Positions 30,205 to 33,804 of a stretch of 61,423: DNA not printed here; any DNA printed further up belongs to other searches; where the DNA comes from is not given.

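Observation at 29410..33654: Giant 1414-aa cytoplasmic coiled-coil protein built around an intact ABC1/UbiB-type atypical kinase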

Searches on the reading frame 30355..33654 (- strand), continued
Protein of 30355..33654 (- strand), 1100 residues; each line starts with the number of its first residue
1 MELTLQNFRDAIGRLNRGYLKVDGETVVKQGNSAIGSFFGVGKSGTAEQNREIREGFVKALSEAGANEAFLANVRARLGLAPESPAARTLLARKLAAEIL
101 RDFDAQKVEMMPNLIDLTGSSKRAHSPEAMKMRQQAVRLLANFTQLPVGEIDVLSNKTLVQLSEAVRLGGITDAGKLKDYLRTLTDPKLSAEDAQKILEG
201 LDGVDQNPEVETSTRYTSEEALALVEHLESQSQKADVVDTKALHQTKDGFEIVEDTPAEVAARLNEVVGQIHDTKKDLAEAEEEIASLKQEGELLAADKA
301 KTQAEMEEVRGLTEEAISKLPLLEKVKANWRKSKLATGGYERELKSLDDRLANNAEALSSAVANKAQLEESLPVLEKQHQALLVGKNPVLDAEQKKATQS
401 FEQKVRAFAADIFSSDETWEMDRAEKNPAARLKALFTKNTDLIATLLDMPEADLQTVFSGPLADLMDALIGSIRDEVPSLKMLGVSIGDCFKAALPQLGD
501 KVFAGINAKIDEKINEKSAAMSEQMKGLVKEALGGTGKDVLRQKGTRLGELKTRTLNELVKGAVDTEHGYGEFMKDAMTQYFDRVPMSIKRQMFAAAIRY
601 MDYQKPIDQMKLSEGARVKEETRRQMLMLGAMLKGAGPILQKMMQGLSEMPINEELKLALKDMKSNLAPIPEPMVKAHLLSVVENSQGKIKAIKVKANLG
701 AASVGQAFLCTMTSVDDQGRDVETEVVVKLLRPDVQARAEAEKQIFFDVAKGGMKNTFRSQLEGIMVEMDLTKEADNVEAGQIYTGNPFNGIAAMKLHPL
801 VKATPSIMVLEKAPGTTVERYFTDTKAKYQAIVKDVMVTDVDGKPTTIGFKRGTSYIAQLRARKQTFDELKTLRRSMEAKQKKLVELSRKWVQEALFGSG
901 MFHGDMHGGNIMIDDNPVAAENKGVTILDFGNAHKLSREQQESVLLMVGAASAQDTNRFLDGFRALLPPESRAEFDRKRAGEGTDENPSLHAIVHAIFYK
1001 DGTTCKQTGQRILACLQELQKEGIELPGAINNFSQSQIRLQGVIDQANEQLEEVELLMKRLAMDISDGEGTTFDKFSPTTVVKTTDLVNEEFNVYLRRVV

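Call 61: list_cluster_members(proteins=[P0014, P0018, P0021, P0030, P0044, P0011, P0013, P0038, P0040, P0019])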
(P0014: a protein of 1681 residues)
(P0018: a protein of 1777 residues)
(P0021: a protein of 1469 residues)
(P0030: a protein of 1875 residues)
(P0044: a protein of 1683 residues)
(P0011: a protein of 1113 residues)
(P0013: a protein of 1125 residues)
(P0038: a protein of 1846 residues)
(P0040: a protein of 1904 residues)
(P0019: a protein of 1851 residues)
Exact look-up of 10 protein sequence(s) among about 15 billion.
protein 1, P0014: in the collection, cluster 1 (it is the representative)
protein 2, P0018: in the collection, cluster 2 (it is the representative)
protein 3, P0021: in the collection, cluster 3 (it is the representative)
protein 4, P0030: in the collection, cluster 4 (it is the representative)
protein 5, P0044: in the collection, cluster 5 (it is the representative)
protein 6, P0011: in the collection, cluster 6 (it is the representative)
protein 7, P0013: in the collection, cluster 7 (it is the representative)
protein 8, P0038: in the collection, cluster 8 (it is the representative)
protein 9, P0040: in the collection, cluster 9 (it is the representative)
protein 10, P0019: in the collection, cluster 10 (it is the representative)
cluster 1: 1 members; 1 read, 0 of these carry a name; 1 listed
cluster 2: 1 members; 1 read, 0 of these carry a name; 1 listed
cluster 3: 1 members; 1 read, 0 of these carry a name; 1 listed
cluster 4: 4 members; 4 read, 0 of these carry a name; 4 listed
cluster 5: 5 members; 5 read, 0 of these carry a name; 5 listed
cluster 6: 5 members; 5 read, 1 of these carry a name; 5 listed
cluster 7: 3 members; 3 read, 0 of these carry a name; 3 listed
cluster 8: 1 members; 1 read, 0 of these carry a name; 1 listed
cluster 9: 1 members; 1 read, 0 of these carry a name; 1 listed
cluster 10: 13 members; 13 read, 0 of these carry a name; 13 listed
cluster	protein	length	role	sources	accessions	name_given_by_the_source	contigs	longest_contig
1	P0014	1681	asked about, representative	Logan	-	-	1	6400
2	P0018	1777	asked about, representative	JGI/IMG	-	-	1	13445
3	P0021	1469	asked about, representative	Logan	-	-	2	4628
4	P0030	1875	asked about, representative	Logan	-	-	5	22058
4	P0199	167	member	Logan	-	-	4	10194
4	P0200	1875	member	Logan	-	-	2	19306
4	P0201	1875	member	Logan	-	-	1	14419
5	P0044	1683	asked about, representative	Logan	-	-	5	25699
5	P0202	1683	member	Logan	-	-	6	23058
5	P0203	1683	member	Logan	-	-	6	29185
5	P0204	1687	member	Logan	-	-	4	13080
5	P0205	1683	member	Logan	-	-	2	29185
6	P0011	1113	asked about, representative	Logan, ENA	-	-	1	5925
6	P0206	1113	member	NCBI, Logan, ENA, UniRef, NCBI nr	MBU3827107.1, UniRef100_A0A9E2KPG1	MAG: phosphotransferase [Candidatus Anaerobiospirillum merdipullorum] | Phosphotransferase n=1 Tax=Candidatus Anaerobiospirillum merdipullorum TaxID=2838450 ... | phosphotransferase [Candidatus Anaerobiospirillum merdipullorum]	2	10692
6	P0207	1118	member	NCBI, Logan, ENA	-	-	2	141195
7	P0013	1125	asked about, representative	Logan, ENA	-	-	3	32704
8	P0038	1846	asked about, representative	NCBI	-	-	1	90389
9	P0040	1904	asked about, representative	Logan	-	-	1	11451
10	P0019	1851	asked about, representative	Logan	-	-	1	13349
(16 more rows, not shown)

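Call 86: search_protein_families(library=padloc, proteins=[L009:12377-13360:+, L009:8589-9437:+, P0007, P0011], max_evalue=0.01)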
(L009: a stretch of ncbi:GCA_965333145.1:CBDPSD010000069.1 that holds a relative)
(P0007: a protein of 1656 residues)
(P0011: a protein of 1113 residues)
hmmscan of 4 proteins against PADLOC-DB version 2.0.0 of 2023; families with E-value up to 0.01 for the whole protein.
L009:12377-13360:+ (327 aa): 0 families

L009:8589-9437:+ (282 aa): 0 families

P0007 (1656 aa): 0 families

P0011 (1113 aa): 4 families
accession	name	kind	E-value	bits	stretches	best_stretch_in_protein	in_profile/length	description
PDLC04061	PD-T4-6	-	0.00016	19.3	1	778-835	138-191/510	-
PDLC04052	PD-T4-6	-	0.00029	18.2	1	777-835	130-184/496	-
PDLC04042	PD-T4-6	-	0.00052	17.7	1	778-835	127-180/292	-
PDLC04051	PD-T4-6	-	0.0048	13.9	1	772-816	149-193/476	-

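Call 100: search_protein_families(library=pfam, proteins=[P0038, P0040, P0029, P0057, P0019], max_evalue=0.01)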
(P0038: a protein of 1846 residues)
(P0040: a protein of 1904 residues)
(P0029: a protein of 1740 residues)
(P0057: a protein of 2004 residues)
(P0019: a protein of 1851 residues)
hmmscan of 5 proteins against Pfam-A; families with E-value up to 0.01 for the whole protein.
P0038 (1846 aa): 5 families
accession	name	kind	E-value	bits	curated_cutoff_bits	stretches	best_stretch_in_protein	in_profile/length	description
PF03109.22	ABC1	-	4.1e-23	82.2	22.9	1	1209-1498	2-232/244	ABC1 atypical kinase-like domain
PF01636.29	APH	-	2.1e-07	31.4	23.2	1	1431-1481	143-198/239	Phosphotransferase enzyme family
PF19974.5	TCAD9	-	1.3e-06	28.3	40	1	1452-1480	296-324/429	Ternary complex associated domain 9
PF01163.29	RIO1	-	6.5e-05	23.1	22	1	1451-1492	122-163/187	RIO domain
PF11744.14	ALMT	-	0.0021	17.5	20.6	1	1041-1233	175-366/471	Aluminium activated malate transporter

P0040 (1904 aa): 4 families
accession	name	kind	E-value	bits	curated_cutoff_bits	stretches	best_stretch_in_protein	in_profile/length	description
PF03109.22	ABC1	-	3e-19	69.6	22.9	2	1402-1475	160-234/244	ABC1 atypical kinase-like domain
PF01636.29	APH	-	2.2e-06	28.1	23.2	1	1417-1456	154-198/239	Phosphotransferase enzyme family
PF19974.5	TCAD9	-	0.001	18.8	40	1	1429-1456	298-325/429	Ternary complex associated domain 9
PF01163.29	RIO1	-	0.0015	18.6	22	1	1408-1468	105-164/187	RIO domain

P0029 (1740 aa): 4 families
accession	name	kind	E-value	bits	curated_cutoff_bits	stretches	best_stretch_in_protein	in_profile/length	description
PF03109.22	ABC1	-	3.2e-18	66.2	22.9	1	854-1143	5-238/244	ABC1 atypical kinase-like domain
PF01636.29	APH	-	5.7e-05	23.4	23.2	1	1060-1120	137-198/239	Phosphotransferase enzyme family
PF19974.5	TCAD9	-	8.2e-05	22.4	40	1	1090-1117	295-322/429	Ternary complex associated domain 9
PF01163.29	RIO1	-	0.0064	16.6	22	1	1065-1131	96-163/187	RIO domain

P0057 (2004 aa): 5 families
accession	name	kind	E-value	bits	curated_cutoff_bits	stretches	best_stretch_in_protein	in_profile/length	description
PF03109.22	ABC1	-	1.8e-19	70.3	22.9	1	1239-1542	2-234/244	ABC1 atypical kinase-like domain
PF01636.29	APH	-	2.8e-05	24.4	23.2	1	1468-1523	142-198/239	Phosphotransferase enzyme family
PF00069.31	Pkinase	-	0.00057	19.8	31.7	1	1475-1530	99-153/263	Protein kinase domain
PF14590.12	DUF4447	-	0.0026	18.1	27.2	0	1025-1072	53-100/166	Domain of unknown function (DUF4447)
PF01163.29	RIO1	-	0.0031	17.6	22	0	1467-1528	96-157/187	RIO domain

P0019 (1851 aa): 6 families
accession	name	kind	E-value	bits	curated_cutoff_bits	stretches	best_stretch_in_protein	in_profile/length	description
PF03109.22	ABC1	-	5.1e-22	78.6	22.9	2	1086-1247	3-162/244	ABC1 atypical kinase-like domain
PF01636.29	APH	-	6.8e-07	29.7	23.2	1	1282-1358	123-198/239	Phosphotransferase enzyme family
PF00069.31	Pkinase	-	5.1e-05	23.2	31.7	1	1311-1368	100-154/263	Protein kinase domain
PF19974.5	TCAD9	-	0.00035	20.3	40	1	1330-1358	297-325/429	Ternary complex associated domain 9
PF07714.23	PK_Tyr_Ser-Thr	-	0.0052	16.6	23.1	0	1296-1368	87-160/258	Protein tyrosine and serine/threonine kinase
PF01163.29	RIO1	-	0.0096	16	22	0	1294-1367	87-161/187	RIO domain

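Call 103: search_protein_families(library=phrogs, proteins=[L009:3-2690:+, L009:2711-4795:+, L009:4809-5891:+, L009:6246-8552:+, L009:8589-9437:+, L009:9465-9875:+, L009:12377-13360:+], max_evalue=0.001)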
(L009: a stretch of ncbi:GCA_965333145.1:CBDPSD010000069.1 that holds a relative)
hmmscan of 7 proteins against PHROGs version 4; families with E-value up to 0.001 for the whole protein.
L009:3-2690:+ (895 aa): 2 families
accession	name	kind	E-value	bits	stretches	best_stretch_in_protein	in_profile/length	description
phrog_219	-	tail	5.4e-08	32.8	1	589-816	197-425/598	baseplate wedge subunit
phrog_6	-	tail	1.9e-07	31.1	1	645-839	202-363/548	baseplate wedge subunit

L009:2711-4795:+ (694 aa): 2 families
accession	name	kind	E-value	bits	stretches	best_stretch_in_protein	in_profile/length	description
phrog_6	-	tail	1.5e-12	48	1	459-668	198-397/548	baseplate wedge subunit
phrog_219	-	tail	2.2e-06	27.5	1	460-647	251-447/598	baseplate wedge subunit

L009:4809-5891:+ (360 aa): 2 families
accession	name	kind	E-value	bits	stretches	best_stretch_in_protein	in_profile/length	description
phrog_48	-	tail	1.7e-09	38.2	1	190-249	46-105/478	tail protein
phrog_5726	-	tail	4.4e-06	27.7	1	192-264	41-115/249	tail protein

L009:6246-8552:+ (768 aa): 17 families
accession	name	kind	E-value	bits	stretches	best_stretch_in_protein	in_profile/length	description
phrog_10401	-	other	2.5e-54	186.1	1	454-756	390-653/667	ATPase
phrog_3757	-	unknown function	1.2e-52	180.5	1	504-730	92-312/367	-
phrog_9172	-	unknown function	1.2e-23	84.8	1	547-706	109-278/509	-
phrog_8638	-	unknown function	7.6e-23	81.9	1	394-744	158-511/568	-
phrog_30773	-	unknown function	8.7e-18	65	1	547-744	198-402/666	-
phrog_7485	-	unknown function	9.5e-17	62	1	504-678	192-365/430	-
phrog_29662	-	other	1.6e-12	47.9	1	545-750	349-547/548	ATP-dependent protease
phrog_168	-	DNA, RNA and nucleotide metabolism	8.1e-10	39.9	1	539-684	39-171/314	clamp loader of DNA polymerase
phrog_5534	-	unknown function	4.4e-09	37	0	549-632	31-111/273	-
phrog_4871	-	other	4.5e-09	36.3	1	573-683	251-364/764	ATP-dependent protease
phrog_249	-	moron, auxiliary metabolic gene and host takeover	1.6e-08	35.3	1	513-588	100-172/380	porphyrin biosynthesis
phrog_4339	-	unknown function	3.1e-08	34.2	1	515-637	282-388/552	-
phrog_11838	-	DNA, RNA and nucleotide metabolism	1.5e-06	28.7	1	544-619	40-114/420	clamp loader of DNA polymerase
phrog_2107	-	other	0.00016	22.4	1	546-590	4-48/201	thymidylate kinase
phrog_2376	-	other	0.00016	22.1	1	539-675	71-192/363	ATPase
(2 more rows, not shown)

L009:8589-9437:+ (282 aa): 1 family
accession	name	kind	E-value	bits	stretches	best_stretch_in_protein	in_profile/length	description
phrog_33932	-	unknown function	0.00066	20.4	0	245-279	14-47/168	-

L009:9465-9875:+ (136 aa): 0 families

L009:12377-13360:+ (327 aa): 1 family
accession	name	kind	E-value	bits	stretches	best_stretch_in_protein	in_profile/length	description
phrog_3810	-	other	3e-05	25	1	35-99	61-124/155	acetyltransferase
